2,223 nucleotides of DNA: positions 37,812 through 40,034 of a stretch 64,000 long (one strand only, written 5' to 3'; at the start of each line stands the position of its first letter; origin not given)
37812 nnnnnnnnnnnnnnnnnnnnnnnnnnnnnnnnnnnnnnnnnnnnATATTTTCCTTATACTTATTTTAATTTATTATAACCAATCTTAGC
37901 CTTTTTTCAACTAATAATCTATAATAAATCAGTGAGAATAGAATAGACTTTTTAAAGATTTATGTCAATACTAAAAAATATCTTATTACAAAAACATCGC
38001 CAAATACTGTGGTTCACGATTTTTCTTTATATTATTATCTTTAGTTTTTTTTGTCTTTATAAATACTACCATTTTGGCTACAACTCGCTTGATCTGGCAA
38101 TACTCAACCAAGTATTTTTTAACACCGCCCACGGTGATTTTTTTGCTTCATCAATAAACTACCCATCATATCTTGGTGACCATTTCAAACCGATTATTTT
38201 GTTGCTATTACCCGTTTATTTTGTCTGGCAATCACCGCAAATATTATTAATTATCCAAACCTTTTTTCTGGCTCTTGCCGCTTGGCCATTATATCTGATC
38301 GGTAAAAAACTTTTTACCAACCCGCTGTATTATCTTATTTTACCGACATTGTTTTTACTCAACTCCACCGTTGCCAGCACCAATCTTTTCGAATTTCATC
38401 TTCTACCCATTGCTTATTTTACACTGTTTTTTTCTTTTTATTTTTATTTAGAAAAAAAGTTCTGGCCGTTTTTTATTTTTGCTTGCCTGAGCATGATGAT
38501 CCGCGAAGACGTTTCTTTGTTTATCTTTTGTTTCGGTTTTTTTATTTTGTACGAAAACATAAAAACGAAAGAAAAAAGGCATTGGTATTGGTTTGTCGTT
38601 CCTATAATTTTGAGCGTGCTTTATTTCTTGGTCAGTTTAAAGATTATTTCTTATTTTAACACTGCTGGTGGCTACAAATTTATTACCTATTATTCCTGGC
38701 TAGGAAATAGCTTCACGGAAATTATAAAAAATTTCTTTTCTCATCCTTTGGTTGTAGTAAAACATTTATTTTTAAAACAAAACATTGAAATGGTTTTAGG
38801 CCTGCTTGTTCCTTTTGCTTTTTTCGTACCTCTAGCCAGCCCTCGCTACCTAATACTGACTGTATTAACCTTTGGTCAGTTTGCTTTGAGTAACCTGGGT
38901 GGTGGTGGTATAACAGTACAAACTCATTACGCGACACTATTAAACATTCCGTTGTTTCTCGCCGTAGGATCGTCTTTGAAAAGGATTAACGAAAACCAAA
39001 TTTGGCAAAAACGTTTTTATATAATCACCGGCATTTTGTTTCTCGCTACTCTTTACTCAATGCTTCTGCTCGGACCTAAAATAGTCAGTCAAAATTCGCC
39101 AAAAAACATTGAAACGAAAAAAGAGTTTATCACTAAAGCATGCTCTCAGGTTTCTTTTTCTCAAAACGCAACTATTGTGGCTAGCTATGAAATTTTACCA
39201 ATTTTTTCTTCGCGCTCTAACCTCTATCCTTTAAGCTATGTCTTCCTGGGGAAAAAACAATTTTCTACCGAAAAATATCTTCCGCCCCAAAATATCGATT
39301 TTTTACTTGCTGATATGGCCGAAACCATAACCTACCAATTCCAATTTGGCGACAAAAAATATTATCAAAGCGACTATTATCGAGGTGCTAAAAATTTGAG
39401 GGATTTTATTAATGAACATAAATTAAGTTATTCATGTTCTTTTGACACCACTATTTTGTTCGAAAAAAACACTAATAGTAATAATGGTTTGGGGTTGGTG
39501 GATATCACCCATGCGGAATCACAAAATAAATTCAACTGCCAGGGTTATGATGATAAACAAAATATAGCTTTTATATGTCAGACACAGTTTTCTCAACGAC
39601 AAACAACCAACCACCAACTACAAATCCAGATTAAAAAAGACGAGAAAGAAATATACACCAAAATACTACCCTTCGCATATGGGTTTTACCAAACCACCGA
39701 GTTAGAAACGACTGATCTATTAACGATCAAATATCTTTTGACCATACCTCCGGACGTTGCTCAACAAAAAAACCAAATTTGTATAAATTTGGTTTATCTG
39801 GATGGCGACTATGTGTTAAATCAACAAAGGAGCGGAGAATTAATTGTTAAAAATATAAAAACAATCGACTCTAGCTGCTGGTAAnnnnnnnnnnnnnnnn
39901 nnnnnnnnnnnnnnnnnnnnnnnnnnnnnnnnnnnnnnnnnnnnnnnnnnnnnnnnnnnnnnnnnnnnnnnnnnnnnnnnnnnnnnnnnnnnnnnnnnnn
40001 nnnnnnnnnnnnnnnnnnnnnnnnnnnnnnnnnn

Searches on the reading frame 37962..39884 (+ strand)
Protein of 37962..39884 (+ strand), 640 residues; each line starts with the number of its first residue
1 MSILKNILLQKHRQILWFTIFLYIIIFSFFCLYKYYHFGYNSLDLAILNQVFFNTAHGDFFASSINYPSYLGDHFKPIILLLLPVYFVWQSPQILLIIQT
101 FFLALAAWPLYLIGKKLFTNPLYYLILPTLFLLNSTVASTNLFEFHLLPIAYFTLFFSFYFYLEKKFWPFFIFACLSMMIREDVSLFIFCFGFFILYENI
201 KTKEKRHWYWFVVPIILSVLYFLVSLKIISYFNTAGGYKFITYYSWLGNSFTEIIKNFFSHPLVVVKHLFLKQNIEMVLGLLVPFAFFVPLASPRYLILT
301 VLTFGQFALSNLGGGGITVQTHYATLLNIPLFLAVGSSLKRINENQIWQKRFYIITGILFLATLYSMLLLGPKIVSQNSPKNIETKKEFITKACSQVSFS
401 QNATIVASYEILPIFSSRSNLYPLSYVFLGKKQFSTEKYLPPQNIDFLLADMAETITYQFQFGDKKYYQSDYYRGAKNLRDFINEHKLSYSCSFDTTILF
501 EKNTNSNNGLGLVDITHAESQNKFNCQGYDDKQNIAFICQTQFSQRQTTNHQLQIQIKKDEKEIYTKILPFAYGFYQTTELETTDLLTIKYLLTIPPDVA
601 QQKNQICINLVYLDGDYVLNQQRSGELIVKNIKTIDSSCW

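Call 73: search_protein_families(library=pfam, proteins=[window:37962-39884:+], max_evalue=0.001)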
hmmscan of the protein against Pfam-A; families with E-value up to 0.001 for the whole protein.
window:37962-39884:+ (640 aa): 1 family
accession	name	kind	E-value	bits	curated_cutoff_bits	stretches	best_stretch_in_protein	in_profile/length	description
PF09852.15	DUF2079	-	1.1e-56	193.4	28.2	1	35-451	2-422/459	Predicted membrane protein (DUF2079)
